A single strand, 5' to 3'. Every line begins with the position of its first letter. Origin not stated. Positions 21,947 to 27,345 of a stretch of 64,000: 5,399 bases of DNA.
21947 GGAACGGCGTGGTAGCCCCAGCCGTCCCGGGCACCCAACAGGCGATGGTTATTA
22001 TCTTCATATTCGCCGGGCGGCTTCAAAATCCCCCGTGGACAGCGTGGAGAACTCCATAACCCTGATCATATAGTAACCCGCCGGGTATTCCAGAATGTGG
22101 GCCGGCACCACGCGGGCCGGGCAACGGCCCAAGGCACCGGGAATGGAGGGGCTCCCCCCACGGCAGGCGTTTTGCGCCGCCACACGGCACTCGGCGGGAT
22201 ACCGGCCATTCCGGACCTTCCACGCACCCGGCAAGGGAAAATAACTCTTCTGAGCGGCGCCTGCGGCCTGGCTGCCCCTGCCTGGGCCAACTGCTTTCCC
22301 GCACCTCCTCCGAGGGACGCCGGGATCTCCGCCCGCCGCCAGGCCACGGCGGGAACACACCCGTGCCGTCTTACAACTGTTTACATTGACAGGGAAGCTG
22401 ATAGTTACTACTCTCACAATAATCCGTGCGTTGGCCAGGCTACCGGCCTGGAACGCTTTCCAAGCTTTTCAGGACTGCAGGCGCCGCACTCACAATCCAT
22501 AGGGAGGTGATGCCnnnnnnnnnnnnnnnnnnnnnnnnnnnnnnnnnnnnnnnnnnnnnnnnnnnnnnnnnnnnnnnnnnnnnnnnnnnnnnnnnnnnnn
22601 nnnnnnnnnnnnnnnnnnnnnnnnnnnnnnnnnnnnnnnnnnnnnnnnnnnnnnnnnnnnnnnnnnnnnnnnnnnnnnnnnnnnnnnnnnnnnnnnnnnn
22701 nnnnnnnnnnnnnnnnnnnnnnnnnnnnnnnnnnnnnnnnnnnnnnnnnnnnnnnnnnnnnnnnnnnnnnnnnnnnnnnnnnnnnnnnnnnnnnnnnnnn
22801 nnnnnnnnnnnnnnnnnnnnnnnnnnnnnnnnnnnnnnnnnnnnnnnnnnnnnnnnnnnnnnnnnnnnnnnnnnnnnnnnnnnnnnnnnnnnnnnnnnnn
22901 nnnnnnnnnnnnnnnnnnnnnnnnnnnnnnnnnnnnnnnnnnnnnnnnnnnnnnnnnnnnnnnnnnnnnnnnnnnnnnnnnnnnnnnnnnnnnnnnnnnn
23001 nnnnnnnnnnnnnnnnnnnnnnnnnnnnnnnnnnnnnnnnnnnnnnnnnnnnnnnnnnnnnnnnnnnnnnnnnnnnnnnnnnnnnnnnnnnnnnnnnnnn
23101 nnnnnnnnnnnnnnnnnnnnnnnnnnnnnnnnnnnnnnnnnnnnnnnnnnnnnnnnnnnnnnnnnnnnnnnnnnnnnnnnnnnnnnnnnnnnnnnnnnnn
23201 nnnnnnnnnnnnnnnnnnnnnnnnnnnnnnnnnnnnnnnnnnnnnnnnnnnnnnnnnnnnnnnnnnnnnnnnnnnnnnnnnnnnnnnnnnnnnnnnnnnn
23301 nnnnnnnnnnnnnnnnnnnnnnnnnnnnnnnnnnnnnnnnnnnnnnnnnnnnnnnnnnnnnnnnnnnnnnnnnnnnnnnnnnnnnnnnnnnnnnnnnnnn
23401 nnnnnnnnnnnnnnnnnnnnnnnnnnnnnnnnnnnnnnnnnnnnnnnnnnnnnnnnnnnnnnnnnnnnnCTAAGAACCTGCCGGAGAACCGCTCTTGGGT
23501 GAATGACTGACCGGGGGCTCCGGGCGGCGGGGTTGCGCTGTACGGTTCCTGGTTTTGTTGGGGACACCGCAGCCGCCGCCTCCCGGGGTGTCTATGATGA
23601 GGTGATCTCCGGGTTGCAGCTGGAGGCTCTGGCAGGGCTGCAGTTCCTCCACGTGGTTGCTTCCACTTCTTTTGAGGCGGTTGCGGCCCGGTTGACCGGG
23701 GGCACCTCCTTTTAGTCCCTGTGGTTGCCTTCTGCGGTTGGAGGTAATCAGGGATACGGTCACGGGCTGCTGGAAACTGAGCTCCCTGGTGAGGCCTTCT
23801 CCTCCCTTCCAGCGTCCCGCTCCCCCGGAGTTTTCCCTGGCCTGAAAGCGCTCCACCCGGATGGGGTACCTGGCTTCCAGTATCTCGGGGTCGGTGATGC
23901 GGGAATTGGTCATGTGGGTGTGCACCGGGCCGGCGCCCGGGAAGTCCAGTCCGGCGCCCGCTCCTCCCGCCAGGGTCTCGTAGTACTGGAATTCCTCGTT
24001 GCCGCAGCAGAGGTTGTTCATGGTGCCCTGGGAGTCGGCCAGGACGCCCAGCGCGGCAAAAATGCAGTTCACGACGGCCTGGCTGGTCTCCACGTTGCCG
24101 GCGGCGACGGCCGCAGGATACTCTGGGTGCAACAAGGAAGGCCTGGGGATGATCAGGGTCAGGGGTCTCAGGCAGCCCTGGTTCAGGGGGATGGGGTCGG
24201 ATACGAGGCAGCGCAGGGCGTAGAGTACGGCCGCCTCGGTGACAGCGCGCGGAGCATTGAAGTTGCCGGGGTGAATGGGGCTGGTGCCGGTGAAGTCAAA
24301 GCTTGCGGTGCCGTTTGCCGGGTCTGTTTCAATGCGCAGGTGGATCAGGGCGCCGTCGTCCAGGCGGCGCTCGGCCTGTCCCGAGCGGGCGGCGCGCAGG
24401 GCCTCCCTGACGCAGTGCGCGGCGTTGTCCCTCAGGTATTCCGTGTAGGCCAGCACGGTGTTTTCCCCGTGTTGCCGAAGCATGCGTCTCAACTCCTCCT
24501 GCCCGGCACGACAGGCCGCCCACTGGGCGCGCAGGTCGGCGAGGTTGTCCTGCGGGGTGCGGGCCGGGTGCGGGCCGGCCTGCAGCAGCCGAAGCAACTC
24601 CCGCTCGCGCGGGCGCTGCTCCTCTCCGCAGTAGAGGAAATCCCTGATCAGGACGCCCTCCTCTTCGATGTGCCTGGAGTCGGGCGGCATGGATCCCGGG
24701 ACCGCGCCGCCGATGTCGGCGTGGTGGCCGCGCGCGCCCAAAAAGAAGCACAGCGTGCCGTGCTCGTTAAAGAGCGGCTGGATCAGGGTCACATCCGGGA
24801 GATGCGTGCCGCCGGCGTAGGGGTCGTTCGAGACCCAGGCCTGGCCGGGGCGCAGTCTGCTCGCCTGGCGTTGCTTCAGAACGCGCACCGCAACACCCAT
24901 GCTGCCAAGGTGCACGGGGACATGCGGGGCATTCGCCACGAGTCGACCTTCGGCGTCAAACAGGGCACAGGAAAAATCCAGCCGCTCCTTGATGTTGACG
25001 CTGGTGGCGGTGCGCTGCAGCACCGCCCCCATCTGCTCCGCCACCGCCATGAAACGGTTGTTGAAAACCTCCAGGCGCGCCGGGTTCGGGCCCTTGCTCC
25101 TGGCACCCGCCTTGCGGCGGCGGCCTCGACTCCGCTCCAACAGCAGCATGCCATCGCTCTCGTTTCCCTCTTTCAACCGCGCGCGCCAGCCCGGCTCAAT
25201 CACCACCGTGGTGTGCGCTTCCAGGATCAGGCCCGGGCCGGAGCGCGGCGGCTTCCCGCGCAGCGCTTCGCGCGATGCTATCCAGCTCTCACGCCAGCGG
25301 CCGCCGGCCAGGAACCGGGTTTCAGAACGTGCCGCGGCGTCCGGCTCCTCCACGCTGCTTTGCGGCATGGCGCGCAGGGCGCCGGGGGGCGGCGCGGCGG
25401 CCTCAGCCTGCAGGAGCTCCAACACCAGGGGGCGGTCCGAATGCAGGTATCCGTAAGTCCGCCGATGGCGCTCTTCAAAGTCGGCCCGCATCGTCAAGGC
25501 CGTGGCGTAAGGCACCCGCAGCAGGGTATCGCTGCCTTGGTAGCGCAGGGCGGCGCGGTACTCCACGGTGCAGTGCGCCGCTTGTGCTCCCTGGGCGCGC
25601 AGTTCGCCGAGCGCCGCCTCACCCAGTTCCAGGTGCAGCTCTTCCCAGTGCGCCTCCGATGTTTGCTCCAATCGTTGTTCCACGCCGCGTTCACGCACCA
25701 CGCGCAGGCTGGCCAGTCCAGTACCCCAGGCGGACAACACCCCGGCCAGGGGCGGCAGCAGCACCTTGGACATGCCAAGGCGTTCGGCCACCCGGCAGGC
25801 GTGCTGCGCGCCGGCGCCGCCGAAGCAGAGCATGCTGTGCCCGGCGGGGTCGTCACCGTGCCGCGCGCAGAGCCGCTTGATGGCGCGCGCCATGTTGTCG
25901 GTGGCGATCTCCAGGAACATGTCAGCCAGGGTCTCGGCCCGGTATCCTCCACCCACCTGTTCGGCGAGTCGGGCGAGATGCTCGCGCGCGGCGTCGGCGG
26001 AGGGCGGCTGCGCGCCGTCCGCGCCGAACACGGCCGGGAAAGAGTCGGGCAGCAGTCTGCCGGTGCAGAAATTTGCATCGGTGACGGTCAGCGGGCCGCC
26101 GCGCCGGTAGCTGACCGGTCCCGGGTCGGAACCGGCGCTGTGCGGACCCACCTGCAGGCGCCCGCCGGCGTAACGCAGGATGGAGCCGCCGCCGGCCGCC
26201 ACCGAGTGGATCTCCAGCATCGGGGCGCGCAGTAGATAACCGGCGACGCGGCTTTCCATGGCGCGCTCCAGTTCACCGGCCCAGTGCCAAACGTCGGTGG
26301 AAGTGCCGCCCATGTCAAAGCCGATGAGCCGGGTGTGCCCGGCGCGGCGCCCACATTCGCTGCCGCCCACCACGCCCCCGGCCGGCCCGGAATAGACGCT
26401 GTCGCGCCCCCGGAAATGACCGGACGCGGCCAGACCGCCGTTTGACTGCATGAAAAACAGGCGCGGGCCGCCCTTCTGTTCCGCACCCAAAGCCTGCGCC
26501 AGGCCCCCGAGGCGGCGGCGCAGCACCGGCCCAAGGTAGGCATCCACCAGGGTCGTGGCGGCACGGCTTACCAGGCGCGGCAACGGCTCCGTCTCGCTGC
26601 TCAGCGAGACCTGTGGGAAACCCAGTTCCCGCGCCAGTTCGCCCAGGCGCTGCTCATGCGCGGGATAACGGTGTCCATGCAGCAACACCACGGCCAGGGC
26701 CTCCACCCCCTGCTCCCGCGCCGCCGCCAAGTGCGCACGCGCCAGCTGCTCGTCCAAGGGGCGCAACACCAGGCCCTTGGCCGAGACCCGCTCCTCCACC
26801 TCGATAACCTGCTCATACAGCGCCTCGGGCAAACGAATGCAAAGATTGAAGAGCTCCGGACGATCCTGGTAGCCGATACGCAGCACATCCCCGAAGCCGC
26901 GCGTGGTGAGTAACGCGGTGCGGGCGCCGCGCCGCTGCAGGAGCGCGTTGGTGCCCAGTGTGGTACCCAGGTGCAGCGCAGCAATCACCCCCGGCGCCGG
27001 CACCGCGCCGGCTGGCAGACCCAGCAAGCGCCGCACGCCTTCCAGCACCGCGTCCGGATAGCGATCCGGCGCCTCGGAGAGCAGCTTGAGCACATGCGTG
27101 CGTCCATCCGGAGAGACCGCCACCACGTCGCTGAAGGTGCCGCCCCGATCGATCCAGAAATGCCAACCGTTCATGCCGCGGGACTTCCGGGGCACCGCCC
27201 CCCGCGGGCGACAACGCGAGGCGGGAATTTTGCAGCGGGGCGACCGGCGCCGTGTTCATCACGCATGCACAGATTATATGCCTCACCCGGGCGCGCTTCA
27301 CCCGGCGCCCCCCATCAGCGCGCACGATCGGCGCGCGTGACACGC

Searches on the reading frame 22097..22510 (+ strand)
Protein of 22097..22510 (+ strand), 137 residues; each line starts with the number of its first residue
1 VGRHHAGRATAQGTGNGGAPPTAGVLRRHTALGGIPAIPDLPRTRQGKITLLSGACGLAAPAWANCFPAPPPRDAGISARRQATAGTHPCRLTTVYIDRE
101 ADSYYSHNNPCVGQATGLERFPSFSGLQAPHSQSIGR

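Call 12: search_protein_families(library=pfam, proteins=[window:22097-22510:+], max_evalue=0.0001)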
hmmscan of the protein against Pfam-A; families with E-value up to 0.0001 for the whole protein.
window:22097-22510:+ (137 aa): 0 families

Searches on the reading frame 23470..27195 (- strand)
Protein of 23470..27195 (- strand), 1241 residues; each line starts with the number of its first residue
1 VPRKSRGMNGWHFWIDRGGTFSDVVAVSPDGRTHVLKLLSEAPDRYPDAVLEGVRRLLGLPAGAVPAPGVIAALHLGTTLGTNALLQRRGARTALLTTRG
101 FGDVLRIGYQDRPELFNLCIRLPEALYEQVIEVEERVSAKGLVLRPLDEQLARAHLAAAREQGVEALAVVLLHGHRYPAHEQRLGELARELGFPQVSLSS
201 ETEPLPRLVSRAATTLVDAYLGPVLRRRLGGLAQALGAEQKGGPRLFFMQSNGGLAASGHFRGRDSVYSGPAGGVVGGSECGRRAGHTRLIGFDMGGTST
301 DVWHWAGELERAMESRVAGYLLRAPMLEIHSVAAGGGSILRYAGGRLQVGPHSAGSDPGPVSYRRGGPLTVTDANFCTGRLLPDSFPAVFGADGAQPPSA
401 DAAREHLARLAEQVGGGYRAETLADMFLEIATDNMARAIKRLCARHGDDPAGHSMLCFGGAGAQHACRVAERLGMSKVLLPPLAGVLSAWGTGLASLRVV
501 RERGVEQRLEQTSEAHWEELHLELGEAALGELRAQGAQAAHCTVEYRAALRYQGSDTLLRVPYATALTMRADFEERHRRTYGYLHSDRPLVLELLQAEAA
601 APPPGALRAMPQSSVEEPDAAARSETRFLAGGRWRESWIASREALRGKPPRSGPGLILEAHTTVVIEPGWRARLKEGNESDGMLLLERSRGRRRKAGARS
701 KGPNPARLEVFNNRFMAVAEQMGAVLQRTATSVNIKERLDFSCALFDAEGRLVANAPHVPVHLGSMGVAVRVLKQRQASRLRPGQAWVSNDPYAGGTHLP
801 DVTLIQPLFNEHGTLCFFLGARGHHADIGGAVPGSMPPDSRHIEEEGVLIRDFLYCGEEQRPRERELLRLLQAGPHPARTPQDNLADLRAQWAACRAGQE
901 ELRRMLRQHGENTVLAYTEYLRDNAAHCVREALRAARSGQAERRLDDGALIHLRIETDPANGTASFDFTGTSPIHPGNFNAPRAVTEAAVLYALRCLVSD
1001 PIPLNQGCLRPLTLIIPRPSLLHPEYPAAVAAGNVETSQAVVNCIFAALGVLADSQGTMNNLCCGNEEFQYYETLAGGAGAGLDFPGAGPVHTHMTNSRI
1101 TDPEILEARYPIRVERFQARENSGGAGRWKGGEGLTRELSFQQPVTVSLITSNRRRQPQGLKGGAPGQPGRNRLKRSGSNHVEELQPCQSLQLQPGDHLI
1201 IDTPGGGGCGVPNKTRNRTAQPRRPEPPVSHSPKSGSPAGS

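Call 11: search_protein_families(library=padloc, alignment_id=A1, max_evalue=0.001)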
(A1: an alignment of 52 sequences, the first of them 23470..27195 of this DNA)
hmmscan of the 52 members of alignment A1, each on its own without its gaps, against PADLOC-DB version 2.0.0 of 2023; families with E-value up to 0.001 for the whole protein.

A. member 1, window:23470-27195:- (1241 aa): 0 families

B. families by the number of members that match (of 52 scanned): 39 families (the first 25 are shown)
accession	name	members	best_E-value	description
PDLC04899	PDC-S07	1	7.4e-23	-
PDLC02503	BrxHI|BrxHII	1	7.8e-15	BrxHI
PDLC02864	DpdF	1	1.9e-12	DpdF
PDLC03928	PsyrT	1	2.5e-12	-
PDLC02870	DpdF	1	1.7e-11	DpdF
PDLC02501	BrxHI|BrxHII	1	5.2e-10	BrxHI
PDLC02707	PbeA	1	2.9e-09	PbeA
PDLC02861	DpdF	1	3.8e-09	DpdF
PDLC01770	Cas3g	1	7.6e-09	-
PDLC02500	BrxHI|BrxHII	1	8e-09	BrxHI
PDLC02623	DrmD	1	2.6e-08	DrmD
PDLC02863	DpdF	1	8.7e-08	DpdF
PDLC00194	HamB1|HamB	1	1.9e-07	DEAD-box helicase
PDLC02504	BrxHI|BrxHII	1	2.1e-07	BrxHII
PDLC03960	SngC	1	3.1e-07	-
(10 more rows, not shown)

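Call 12: search_protein_families(library=pfam, proteins=[window:23470-27195:-], max_evalue=0.0001)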
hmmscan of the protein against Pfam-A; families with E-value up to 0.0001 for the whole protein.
window:23470-27195:- (1241 aa): 3 families
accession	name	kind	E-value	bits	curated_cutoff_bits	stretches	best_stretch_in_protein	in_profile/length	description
PF02538.19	Hydantoinase_B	-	3.7e-187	623.3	26.8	1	704-1212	1-519/519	Hydantoinase B/oxoprolinase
PF01968.24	Hydantoinase_A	-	1.5e-90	303.9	22.9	1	211-498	1-288/291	Hydantoinase/oxoprolinase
PF05378.19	Hydant_A_N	-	9.4e-55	185.5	25.2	1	12-191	1-175/176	Hydantoinase/oxoprolinase N-terminal region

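Call 20: find_related_loci(query=window:23470-27195:-, collection=genome_contigs, flank=10000)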
Query window:23470-27195:- (1241 aa) in genome_contigs; peptide patterns used: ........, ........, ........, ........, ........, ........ (x = any residue, [..] = any of these).
207 stretches matched a pattern; 186 encode a relative of the query (tblastn E <= 1e-3); the best 80 are kept; 80 distinct loci.
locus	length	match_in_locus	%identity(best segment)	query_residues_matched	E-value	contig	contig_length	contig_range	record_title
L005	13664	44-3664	51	10-1210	0e+0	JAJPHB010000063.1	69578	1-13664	MAG: Alphaproteobacteria bacterium isolate Centralia_MAG_132 k107_5562982, whole genome shotgun sequence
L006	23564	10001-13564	49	8-1204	0e+0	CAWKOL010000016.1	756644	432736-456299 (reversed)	MAG: uncultured Alphaproteobacteria bacterium isolate MFD05512.bin.2.168 genome assembly, contig: contig_5271, whole gen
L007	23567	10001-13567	52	11-1210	0e+0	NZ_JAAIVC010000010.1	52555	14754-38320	Caulobacter sp. 17J65-9 31415.17J659.1_10_17J659.00010_31415.17J659.1, whole genome shotgun sequence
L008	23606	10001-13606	52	9-1215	0e+0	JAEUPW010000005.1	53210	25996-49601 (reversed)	MAG: Candidatus Competibacteraceae bacterium isolate new MAG-235 k141_2601517, whole genome shotgun sequence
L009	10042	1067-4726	51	9-1236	0e+0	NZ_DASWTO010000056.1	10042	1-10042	MAG: Brevundimonas sp. isolate SMAG_U3577 k141_23382, whole genome shotgun sequence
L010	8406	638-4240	51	3-1203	0e+0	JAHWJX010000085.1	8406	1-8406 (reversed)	MAG: Proteobacteria bacterium isolate 0711_bin8 NODE_85_length_8406_cov_3.694045, whole genome shotgun sequence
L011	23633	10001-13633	49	11-1210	0e+0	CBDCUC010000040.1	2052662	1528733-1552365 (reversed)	MAG: Hyphomicrobiaceae bacterium isolate e78f1efa-a4be-4c22-b157-ae163e205c78 genome assembly, contig: contig_40, whole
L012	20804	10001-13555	52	11-1203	0e+0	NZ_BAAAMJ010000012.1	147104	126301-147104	Streptomyces sodiiphilus strain JCM 13581 sequence012, whole genome shotgun sequence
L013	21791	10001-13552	52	10-1204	0e+0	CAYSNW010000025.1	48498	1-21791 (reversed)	MAG TPA_asm: uncultured Caulobacteraceae bacterium isolate binchicken_co185_244 genome assembly, contig: NODE_941_length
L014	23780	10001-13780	49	1-1236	0e+0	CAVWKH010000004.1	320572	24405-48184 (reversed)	MAG: uncultured beta proteobacterium isolate MFD02134.bin.3.506 genome assembly, contig: contig_44064, whole genome shot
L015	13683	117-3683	52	9-1204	0e+0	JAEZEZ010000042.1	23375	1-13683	MAG: Proteobacteria bacterium isolate OH_CBrB_368 k127_1781796, whole genome shotgun sequence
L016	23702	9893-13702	48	1-1233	0e+0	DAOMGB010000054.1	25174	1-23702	MAG TPA_asm: Casimicrobiaceae bacterium isolate AMR_MDS_4987 NODE_640_length_25174_cov_10.583343, whole genome shotgun s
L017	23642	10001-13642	50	11-1225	0e+0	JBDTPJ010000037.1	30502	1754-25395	MAG: Betaproteobacteria bacterium isolate cluster3_bin.196 NODE_4450_length_30502_cov_12.451604, whole genome shotgun se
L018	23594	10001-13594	51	4-1210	0e+0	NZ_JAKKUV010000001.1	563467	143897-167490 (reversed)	Hyphobacterium sp. SN044 c_000000000001, whole genome shotgun sequence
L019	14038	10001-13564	52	9-1204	0e+0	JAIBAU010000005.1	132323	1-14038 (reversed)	MAG: Caulobacteraceae bacterium isolate SSF38 NODE_1822_length_132323_cov_35.078845, whole genome shotgun sequence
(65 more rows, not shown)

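Call 45: find_homologous_proteins(query=window:23470-27174:-, max_evalue=1e-100)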
Query window:23470-27174:- (1234 aa): 8000 proteins with E <= 1e-100 among 8000 candidates; the best 120 are listed.
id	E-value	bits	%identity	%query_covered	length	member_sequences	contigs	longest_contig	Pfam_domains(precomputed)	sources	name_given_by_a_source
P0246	0.0e+0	2808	100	100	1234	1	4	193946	PF01968.25,PF02538.20,PF05378.20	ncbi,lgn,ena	-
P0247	0.0e+0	2188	80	97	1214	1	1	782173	PF01968.25,PF02538.20,PF05378.20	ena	-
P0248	0.0e+0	1355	-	-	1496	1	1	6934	PF01968.25,PF19278.5,PF02538.20,PF05378.20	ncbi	-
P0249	0.0e+0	1321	52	97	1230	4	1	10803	PF01968.25,PF19278.5,PF02538.20,PF05378.20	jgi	jgi:5-oxoprolinase (ATP-hydrolysing)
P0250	0.0e+0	1319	51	97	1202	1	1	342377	PF01968.25,PF19278.5,PF02538.20,PF05378.20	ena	-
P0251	0.0e+0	1318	54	97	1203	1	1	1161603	PF01968.25,PF19278.5,PF02538.20,PF05378.20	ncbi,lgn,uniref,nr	ncbi:hydantoinase B/oxoprolinase family protein [Inmirania thermothiophila]|uniref:5-oxoprolinase (A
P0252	0.0e+0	1316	51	97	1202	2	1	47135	PF01968.25,PF19278.5,PF02538.20,PF05378.20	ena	-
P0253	0.0e+0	1314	51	97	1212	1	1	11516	PF01968.25,PF19278.5,PF02538.20,PF05378.20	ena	-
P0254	0.0e+0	1313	51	97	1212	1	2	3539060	PF01968.25,PF19278.5,PF02538.20,PF05378.20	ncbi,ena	-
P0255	0.0e+0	1312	53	97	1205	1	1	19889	PF01968.25,PF19278.5,PF02538.20,PF05378.20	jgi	jgi:5-oxoprolinase (ATP-hydrolysing)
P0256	0.0e+0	1312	53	97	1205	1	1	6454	PF01968.25,PF19278.5,PF02538.20,PF05378.20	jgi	-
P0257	0.0e+0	1312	51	97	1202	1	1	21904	PF01968.25,PF19278.5,PF02538.20,PF05378.20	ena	-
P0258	0.0e+0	1311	51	97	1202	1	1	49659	PF01968.25,PF19278.5,PF02538.20,PF05378.20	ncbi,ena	-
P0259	0.0e+0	1310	52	97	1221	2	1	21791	PF01968.25,PF19278.5,PF02538.20,PF05378.20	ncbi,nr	ncbi:MAG TPA: hydantoinase B/oxoprolinase family protein [Alphaproteobacteria bacterium]|nr:hydantoi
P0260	0.0e+0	1310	51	97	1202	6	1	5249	PF01968.25,PF19278.5,PF02538.20,PF05378.20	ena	-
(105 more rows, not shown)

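Call 46: find_encoding_contigs(protein=P0247, flank=10000, max_places=2)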
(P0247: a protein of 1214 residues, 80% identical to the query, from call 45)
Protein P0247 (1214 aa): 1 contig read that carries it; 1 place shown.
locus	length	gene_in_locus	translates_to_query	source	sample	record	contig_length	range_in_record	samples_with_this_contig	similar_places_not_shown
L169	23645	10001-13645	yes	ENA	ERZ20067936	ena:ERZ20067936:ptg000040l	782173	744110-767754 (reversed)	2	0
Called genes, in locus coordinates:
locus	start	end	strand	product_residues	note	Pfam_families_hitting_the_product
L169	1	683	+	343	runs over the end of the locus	PF00293:NUDIX, PF14815:NUDIX_4, PF02581:TMP-TENI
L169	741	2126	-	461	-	PF07498:Rho_N, PF07497:Rho_RNA_bind, PF00006:ATP-synt_ab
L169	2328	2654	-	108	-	PF00085:Thioredoxin, PF13098:Thioredoxin_2, PF13905:Thioredoxin_8 (weak)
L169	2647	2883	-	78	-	-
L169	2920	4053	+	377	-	PF00270:DEAD, PF00271:Helicase_C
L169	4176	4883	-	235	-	PF02230:Abhydrolase_2, PF12146:Hydrolase_4 (faint), PF12697:Abhydrolase_6 (weak)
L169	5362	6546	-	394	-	PF04326:SLFN_AlbA_2, PF13749:HATPase_c_4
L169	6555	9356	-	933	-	PF02463:SMC_N (weak), PF13476:AAA_23 (weak), PF13175:AAA_15, PF13304:AAA_21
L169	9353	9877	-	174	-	-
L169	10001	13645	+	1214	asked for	PF05378:Hydant_A_N, PF01968:Hydantoinase_A, PF02538:Hydantoinase_B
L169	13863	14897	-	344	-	PF09994:T6SS_Tle1-like_cat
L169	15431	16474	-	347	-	PF09994:T6SS_Tle1-like_cat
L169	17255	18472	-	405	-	PF06114:Peptidase_M78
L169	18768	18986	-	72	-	-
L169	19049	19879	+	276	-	-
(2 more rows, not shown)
